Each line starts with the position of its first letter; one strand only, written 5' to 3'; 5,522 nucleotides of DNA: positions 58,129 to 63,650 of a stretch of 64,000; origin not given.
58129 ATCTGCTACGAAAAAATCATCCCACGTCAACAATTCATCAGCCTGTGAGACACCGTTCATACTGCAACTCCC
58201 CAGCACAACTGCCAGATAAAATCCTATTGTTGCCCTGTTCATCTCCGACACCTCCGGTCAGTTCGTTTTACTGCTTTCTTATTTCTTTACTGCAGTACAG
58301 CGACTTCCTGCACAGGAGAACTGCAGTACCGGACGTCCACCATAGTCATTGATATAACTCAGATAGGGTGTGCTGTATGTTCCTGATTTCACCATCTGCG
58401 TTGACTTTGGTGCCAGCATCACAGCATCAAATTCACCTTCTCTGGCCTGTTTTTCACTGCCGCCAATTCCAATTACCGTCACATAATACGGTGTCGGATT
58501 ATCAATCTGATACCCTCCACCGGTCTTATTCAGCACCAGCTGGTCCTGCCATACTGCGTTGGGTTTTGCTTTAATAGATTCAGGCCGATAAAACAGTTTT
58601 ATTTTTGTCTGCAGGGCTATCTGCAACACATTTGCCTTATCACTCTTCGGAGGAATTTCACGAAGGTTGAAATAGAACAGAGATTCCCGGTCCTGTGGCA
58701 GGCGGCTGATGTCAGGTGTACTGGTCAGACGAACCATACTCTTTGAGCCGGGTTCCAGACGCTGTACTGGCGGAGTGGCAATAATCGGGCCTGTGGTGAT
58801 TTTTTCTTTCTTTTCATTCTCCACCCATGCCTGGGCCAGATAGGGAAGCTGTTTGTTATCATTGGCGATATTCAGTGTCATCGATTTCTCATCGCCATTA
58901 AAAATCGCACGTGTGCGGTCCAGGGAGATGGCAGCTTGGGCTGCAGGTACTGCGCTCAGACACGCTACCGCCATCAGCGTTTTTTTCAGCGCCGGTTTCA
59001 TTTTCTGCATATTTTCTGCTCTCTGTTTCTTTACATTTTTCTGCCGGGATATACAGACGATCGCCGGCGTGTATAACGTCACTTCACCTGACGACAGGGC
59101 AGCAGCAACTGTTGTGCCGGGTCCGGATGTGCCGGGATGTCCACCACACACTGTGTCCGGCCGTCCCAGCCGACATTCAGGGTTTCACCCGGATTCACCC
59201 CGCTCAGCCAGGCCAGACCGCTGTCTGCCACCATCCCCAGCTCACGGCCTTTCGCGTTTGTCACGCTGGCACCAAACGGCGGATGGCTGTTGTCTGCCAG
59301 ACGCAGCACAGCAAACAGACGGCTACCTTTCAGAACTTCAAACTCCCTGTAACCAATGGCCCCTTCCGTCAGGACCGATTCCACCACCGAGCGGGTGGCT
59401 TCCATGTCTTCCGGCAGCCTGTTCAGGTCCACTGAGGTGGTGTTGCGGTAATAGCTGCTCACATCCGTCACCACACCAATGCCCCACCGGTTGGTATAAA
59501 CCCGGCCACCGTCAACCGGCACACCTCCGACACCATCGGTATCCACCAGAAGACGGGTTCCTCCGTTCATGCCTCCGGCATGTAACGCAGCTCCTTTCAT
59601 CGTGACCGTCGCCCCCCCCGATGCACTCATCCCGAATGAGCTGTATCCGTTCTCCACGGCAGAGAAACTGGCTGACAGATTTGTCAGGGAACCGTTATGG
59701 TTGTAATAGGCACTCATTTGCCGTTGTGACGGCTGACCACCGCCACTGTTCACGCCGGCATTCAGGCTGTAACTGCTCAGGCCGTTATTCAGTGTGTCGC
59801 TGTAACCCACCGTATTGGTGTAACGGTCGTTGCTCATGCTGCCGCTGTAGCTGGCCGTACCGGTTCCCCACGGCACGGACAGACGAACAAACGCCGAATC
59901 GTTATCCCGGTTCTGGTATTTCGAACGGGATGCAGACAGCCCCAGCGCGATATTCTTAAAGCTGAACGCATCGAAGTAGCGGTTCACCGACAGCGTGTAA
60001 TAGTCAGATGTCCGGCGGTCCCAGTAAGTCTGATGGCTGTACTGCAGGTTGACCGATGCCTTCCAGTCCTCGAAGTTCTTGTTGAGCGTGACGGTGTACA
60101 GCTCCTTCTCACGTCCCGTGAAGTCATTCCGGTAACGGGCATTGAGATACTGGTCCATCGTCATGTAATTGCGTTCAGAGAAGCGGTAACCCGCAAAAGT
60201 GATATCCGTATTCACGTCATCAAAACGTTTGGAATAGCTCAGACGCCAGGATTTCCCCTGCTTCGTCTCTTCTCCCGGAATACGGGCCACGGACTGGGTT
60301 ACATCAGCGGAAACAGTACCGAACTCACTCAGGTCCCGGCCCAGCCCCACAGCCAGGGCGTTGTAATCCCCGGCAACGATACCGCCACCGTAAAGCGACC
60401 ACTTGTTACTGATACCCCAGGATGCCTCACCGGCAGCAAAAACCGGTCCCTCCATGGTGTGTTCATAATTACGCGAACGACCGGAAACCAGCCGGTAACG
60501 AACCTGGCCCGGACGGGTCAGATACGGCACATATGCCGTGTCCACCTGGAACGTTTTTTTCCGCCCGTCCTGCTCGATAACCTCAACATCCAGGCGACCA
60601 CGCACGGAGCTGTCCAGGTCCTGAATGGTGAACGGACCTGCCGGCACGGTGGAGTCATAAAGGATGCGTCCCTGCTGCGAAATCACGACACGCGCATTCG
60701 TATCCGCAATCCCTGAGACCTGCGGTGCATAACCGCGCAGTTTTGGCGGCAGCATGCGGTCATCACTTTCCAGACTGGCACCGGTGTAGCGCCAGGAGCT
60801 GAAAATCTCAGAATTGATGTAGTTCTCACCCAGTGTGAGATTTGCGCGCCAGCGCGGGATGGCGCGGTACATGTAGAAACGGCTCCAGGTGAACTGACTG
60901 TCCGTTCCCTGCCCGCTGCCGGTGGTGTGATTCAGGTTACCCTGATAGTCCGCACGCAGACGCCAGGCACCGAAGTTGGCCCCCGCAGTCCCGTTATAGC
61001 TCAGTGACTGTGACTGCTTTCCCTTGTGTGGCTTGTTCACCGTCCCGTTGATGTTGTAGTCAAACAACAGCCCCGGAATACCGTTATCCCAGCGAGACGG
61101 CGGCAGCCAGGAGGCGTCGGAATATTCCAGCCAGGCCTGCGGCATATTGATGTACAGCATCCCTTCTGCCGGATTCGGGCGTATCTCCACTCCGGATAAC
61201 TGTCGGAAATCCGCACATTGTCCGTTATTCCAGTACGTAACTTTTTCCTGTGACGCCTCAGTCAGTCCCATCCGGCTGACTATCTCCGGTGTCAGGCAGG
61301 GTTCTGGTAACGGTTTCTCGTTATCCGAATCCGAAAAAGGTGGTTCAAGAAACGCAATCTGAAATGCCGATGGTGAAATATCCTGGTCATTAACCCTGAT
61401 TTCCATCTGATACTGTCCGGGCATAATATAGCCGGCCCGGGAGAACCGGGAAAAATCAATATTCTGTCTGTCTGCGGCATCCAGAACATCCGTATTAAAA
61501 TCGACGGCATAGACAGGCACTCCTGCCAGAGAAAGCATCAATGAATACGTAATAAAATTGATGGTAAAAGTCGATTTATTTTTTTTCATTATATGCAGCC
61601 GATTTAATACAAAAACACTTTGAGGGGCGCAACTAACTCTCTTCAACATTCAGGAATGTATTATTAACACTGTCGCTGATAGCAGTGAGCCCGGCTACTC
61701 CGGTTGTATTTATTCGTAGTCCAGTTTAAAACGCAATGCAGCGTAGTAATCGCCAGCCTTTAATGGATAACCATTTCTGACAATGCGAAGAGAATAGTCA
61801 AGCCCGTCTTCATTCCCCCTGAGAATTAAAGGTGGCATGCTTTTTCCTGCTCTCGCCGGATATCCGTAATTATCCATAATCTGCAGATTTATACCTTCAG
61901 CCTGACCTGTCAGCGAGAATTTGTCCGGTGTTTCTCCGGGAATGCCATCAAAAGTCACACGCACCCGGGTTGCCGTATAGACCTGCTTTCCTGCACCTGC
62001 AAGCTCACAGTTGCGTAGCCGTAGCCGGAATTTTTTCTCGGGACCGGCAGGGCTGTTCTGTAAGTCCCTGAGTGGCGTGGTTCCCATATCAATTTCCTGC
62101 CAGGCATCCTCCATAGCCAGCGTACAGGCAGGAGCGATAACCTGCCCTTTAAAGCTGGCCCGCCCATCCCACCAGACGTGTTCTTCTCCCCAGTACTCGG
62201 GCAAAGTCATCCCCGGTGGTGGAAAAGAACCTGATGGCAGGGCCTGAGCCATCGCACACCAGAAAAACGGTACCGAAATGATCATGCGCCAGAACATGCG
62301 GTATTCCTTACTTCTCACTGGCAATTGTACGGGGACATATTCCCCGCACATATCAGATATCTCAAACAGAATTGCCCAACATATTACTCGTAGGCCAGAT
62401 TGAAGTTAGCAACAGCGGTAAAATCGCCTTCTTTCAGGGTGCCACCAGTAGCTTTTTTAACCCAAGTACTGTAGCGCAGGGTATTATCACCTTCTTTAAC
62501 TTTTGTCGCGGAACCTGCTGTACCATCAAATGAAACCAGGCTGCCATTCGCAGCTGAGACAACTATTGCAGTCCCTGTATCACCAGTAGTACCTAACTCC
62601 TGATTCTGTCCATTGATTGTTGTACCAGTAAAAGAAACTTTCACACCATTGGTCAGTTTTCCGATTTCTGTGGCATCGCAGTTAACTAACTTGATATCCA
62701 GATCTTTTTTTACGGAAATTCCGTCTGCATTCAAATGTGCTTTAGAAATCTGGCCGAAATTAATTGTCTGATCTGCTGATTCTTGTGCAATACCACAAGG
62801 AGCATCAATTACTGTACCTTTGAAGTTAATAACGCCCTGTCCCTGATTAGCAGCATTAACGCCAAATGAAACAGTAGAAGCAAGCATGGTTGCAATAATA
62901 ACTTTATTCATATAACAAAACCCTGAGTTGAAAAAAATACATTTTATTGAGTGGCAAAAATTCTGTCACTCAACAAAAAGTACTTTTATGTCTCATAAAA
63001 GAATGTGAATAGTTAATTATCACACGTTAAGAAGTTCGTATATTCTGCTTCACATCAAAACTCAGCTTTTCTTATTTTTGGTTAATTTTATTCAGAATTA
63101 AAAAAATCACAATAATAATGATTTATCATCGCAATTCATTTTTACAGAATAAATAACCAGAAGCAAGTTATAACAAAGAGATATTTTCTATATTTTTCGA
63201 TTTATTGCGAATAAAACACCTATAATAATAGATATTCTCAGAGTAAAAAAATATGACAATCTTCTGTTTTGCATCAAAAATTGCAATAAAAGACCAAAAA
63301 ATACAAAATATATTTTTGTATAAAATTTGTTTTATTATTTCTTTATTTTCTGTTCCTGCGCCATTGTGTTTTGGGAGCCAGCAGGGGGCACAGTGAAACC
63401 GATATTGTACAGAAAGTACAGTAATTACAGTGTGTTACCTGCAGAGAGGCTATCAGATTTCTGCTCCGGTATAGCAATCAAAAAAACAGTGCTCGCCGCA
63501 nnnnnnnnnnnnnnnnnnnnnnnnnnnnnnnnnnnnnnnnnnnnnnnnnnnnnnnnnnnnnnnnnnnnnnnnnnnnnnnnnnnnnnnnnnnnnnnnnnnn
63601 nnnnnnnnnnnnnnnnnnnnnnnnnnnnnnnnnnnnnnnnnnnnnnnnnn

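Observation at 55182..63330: Pap-like chaperone-usher operon with atypical regulatory layout and a non-PapG adhesin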

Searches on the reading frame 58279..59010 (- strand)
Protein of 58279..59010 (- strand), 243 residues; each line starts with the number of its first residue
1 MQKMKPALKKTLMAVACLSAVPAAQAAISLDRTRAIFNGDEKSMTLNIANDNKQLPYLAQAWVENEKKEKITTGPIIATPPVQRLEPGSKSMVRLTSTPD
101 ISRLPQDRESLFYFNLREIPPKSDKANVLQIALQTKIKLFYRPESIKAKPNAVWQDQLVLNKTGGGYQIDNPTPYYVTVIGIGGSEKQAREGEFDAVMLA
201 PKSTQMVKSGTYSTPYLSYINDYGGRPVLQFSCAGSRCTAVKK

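Call 11: search_protein_families(proteins=[window:58279-59010:-], library=ncbifam, max_evalue=0.01)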
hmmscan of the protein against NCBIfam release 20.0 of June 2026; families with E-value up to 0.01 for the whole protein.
window:58279-59010:- (243 aa): 20 families
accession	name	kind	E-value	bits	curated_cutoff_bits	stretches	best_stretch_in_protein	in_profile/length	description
NF011813.0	PRK15285.1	equivalog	2.2e-64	217.5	447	1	17-239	16-241/250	fimbrial chaperone StfD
NF011805.0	PRK15274.1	equivalog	9.2e-64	215.3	417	1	5-239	5-242/257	putative periplasmic fimbrial chaperone protein SteC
NF011790.0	PRK15254.1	equivalog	2e-48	164.7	370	1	21-239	19-239/247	fimbrial chaperone protein StdC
NF011758.0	PRK15211.1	equivalog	1.1e-38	132.7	248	1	8-227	5-225/230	fimbrial chaperone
NF007398.0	PRK09926.1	equivalog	5.1e-37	127.7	285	1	9-226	8-239/246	fimbrial chaperone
NF011742.0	PRK15195.1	equivalog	5.8e-33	114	327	1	14-225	13-220/230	type 1 fimbria chaperone FimC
NF011823.0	PRK15295.1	equivalog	6e-33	114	309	1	13-224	7-217/227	fimbrial assembly chaperone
NF011818.0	PRK15290.1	equivalog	9.5e-33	113.6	317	1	11-183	23-194/243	fimbrial chaperone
NF011755.1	PRK15208.1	exception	9.3e-31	106.9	360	1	20-184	12-174/225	long polar fimbrial biogenesis chaperone LpfB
NF011827.0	PRK15299.1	equivalog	9.7e-31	106.9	375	1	15-225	11-218/227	fimbrial chaperone protein StiB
NF011764.0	PRK15218.1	equivalog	3.3e-28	98.6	372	1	10-222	2-213/226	fimbrial assembly chaperone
NF011782.0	PRK15246.1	equivalog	3.3e-25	88.7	277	1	12-209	14-211/252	fimbrial assembly chaperone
NF011735.0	PRK15188.1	equivalog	1e-23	83.9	365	1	3-225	3-218/228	fimbrial chaperone protein BcfB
NF011785.1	PRK15249.1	exception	1.6e-23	83.4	550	1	16-206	16-216/253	fimbrial biogenesis chaperone StbB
NF011739.0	PRK15192.1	equivalog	6e-22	78.1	296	1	15-224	11-220/234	pili/flagellar-assembly chaperone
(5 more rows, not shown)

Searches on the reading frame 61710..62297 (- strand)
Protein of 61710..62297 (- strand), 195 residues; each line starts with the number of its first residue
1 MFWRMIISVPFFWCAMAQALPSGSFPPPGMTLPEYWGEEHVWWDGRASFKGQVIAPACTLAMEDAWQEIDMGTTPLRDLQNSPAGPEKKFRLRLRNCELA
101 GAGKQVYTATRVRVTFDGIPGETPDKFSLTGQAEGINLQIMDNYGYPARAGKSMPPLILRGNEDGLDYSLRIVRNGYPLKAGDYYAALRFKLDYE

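Call 11: search_protein_families(proteins=[window:61710-62297:-], library=ncbifam, max_evalue=0.01)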
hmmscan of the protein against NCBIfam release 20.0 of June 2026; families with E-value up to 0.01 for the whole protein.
window:61710-62297:- (195 aa): 5 families
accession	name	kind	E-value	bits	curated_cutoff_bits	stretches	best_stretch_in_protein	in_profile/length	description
NF052363.1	FimG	equivalog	2.2e-05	24.2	220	1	49-153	30-124/166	type 1 fimbrial minor subunit FimG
NF052362.1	FimF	equivalog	2.6e-05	23.8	200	1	48-195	27-175/175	type 1 fimbrial adaptor subunit FimF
NF052361.1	FimI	equivalog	0.00013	21.7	300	1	44-140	29-123/179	type 1 fimbrial minor subunit FimI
NF007276.0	PRK09733.1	equivalog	0.0022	17.8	189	1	45-121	28-101/183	fimbrial-like protein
NF011752.0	PRK15205.1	equivalog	0.0039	17.1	169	1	45-145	30-122/176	long polar fimbrial protein LpfE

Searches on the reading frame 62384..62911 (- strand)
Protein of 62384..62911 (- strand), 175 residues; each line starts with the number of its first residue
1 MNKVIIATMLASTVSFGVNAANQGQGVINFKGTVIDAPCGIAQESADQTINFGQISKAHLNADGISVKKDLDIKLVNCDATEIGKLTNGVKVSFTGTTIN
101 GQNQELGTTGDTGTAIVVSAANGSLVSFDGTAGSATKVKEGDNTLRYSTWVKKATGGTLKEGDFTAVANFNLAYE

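Call 11: search_protein_families(proteins=[window:62384-62911:-], library=ncbifam, max_evalue=0.01)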
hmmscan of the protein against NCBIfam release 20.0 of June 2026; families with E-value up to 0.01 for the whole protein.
window:62384-62911:- (175 aa): 19 families
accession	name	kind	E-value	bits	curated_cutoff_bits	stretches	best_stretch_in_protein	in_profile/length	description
NF007276.0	PRK09733.1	equivalog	2.4e-17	63.3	189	1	4-112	10-115/183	fimbrial-like protein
NF011756.0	PRK15209.1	equivalog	5.1e-17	61.9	221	1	1-175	1-174/174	long polar fimbrial major subunit LpfA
NF011816.0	PRK15288.1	equivalog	1e-14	54.6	253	1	7-172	12-173/176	putative minor fimbrial subunit StfG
NF011741.1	PRK15194.1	equivalog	2e-12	47.4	140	1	8-175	13-185/185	type 1 fimbrial major subunit FimA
NF011811.0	PRK15283.1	equivalog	7.2e-12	45.6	267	1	3-174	6-185/186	fimbrial major subunit StfA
NF011734.0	PRK15187.1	equivalog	9.8e-12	44.9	247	1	3-174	3-179/180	fimbrial protein BcfA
NF011757.0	PRK15210.1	equivalog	5.6e-10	39.7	241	1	9-174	14-193/194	fimbrial protein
NF052362.1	FimF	equivalog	1.2e-09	37.9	200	1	8-175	6-175/175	type 1 fimbrial adaptor subunit FimF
NF011817.0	PRK15289.1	equivalog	1.7e-09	37.8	203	1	2-108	2-106/190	chaperone-usher fimbrial major subunit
NF052361.1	FimI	equivalog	1.7e-09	37.6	300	1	5-175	7-179/179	type 1 fimbrial minor subunit FimI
NF011792.0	PRK15260.1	equivalog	1.5e-07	31.5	264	1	27-174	30-177/178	fimbrial protein SteF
NF011737.0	PRK15190.1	equivalog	1.6e-07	31.2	240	1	22-175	24-181/181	fimbrial protein BcfE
NF011738.0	PRK15191.1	equivalog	3.1e-07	30.3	238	1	22-175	19-172/172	fimbrial protein BcfF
NF011793.0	PRK15261.1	equivalog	2.3e-05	24.5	218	1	4-174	9-194/195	fimbrial protein SteA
NF011815.0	PRK15287.1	equivalog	9.7e-05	22.2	253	1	11-174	5-157/158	fimbrial minor subunit StfF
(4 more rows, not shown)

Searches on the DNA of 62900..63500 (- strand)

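Call 30: search_dna_similar(query=window:62900-63500:-, collection=ecoli_genomes, mode=distant, max_rows=25, rows=spread)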
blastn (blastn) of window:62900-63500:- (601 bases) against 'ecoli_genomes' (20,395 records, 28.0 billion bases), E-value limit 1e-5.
Records with a match: 41; places in all: 42; records where one place covers at least 80% of the query: 38.
Genomes with a match: 41 of 5426; with a place that covers at least 80% of the query: 38. Places per genome that has any: lowest 1, median 1, highest 2. On chromosomes: 0 places; on plasmids: 42.
Best place of each record, by identity: >=99% 6; 95-99% 27; 90-95% 6; 60-80% 2.
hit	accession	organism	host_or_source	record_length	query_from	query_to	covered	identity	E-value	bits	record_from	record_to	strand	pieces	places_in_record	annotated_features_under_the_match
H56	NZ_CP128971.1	Escherichia coli strain TUM1886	missing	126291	1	601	100%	100.0%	0e+0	1085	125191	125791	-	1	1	fimbrial protein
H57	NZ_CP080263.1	Escherichia coli strain 135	Chicken fecal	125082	1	601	100%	99.8%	0e+0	1080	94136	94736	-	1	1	fimbrial protein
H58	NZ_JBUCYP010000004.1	Escherichia coli strain R2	chicken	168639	1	601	100%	99.8%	0e+0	1080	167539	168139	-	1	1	fimbrial protein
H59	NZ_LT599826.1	Escherichia coli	-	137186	1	601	100%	99.7%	0e+0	1074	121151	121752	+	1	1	fimbrial protein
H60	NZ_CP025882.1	Escherichia coli strain 503440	Homo sapiens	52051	1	601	100%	98.4%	0e+0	1051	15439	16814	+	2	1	IS1-like element IS1A family transposase | fimbrial protein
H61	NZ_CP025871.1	Escherichia coli strain 503829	Homo sapiens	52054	1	601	100%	98.4%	0e+0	1051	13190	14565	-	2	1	IS1-like element IS1A family transposase | fimbrial protein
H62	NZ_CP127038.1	Escherichia coli strain TW10573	Homo sapiens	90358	1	601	100%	98.4%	0e+0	1051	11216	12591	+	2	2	IS1-like element IS1A family transposase | fimbrial protein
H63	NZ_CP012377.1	Escherichia coli strain GE3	human feces of different individuals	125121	1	601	100%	98.2%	0e+0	1031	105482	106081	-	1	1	hypothetical protein | fimbrial protein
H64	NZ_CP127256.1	Escherichia coli strain Q5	Coturnix coturnix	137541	1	601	100%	98.2%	0e+0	1031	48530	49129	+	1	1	fimbrial protein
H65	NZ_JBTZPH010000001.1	Escherichia coli strain UID2309220013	Homo sapiens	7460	1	601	100%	98.2%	0e+0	1031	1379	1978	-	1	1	fimbrial protein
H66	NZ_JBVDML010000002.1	Escherichia coli strain CB7453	Homo sapiens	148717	1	601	100%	97.8%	0e+0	1021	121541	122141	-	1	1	fimbrial protein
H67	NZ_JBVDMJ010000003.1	Escherichia coli strain DG341-1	chicken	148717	1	601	100%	97.8%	0e+0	1021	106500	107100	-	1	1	fimbrial protein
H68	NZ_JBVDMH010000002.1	Escherichia coli strain DG343-1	chicken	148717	1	601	100%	97.8%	0e+0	1021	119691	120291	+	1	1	fimbrial protein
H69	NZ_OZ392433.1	Escherichia coli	Homo sapiens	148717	1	601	100%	97.8%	0e+0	1021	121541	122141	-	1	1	fimbrial protein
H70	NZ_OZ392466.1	Escherichia coli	Gallus gallus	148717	1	601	100%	97.8%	0e+0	1021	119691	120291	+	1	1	fimbrial protein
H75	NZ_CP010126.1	Escherichia coli strain C8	cow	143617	1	601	100%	94.0%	0e+0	915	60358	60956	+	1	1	fimbrial protein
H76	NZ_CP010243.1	Escherichia coli strain S56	not applicable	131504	1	601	100%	92.7%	0e+0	874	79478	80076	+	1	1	fimbrial protein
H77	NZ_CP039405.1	Escherichia coli strain 377323_2f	Homo sapiens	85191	1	601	100%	92.4%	0e+0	868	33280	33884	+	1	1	fimbrial protein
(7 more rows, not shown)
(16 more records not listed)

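Call 57: get_annotated_region(hit=H76, flank=9000)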
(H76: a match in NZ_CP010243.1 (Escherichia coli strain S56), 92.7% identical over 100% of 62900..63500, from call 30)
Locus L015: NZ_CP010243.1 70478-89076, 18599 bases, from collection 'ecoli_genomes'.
description: Escherichia coli strain S56 plasmid A, complete sequence
organism: Escherichia coli strain S56 (NCBI taxid 562)
replicon: plasmid A; assembly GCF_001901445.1
host: not applicable; source: -; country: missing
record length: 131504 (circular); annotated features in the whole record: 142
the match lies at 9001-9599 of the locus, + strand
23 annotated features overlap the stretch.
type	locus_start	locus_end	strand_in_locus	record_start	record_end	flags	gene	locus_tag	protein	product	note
CDS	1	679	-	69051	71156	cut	bcsA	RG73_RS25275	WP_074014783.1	UDP-forming cellulose synthase catalytic subunit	-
CDS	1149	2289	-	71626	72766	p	-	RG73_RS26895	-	IS3 family transposase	frameshifted; internal stop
CDS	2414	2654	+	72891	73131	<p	-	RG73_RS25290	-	type II secretion system minor pseudopilin GspK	frameshifted; incomplete; partial in the middle of a contig; missing N-terminus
CDS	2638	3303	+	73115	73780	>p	-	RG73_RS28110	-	type II secretion system protein GspL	similar to general secretory pathway protein L; internal stop; incomplete; partial in the middle of a contig; missing ...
CDS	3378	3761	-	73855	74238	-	-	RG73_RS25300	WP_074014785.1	GGDEF domain-containing protein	-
CDS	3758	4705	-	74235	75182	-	-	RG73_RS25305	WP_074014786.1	hypothetical protein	-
CDS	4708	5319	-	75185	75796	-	-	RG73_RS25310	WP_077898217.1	EAL domain-containing protein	-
CDS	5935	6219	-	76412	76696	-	-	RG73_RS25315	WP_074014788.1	hypothetical protein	-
CDS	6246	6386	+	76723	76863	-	-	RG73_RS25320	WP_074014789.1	transcriptional regulator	-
CDS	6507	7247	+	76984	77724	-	-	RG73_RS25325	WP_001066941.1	tyrosine-type recombinase/integrase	-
CDS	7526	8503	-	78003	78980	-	-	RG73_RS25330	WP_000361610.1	RepB family plasmid replication initiator protein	-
CDS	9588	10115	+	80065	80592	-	-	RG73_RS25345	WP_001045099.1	fimbrial protein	-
CDS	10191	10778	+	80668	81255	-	-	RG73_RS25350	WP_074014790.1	fimbrial protein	-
CDS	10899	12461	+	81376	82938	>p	-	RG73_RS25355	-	fimbria/pilus outer membrane usher protein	incomplete; partial in the middle of a contig; missing C-terminus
CDS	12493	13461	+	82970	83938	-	-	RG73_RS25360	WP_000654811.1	IS5 family transposase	-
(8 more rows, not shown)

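Call 84: get_annotated_region(hit=H77, flank=300)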
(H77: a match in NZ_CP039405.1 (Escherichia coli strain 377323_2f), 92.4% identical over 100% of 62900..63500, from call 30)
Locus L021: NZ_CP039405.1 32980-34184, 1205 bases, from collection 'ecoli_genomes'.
description: Escherichia coli strain 377323_2f plasmid unnamed, complete sequence
organism: Escherichia coli strain 377323_2f (NCBI taxid 562)
replicon: plasmid unnamed; assembly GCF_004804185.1
host: Homo sapiens; source: feces; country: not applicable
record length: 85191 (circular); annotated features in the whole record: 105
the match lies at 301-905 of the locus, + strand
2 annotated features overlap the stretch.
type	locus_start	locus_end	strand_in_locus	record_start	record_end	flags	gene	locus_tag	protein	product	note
CDS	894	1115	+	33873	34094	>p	-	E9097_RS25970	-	fimbrial protein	internal stop; incomplete; partial in the middle of a contig; missing C-terminus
CDS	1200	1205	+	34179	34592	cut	-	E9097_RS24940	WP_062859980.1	hypothetical protein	-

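Call 85: get_annotated_region(hit=H75, flank=300)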
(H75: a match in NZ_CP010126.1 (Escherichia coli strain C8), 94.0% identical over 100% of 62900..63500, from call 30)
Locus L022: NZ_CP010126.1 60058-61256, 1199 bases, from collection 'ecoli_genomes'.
description: Escherichia coli strain C8 plasmid A, complete sequence
organism: Escherichia coli strain C8 (NCBI taxid 562)
replicon: plasmid A; assembly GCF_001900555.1
host: cow; source: -; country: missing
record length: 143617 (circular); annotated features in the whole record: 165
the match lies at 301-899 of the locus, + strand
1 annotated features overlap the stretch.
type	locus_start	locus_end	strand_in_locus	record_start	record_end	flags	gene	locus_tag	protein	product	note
CDS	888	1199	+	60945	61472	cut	-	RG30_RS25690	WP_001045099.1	fimbrial protein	-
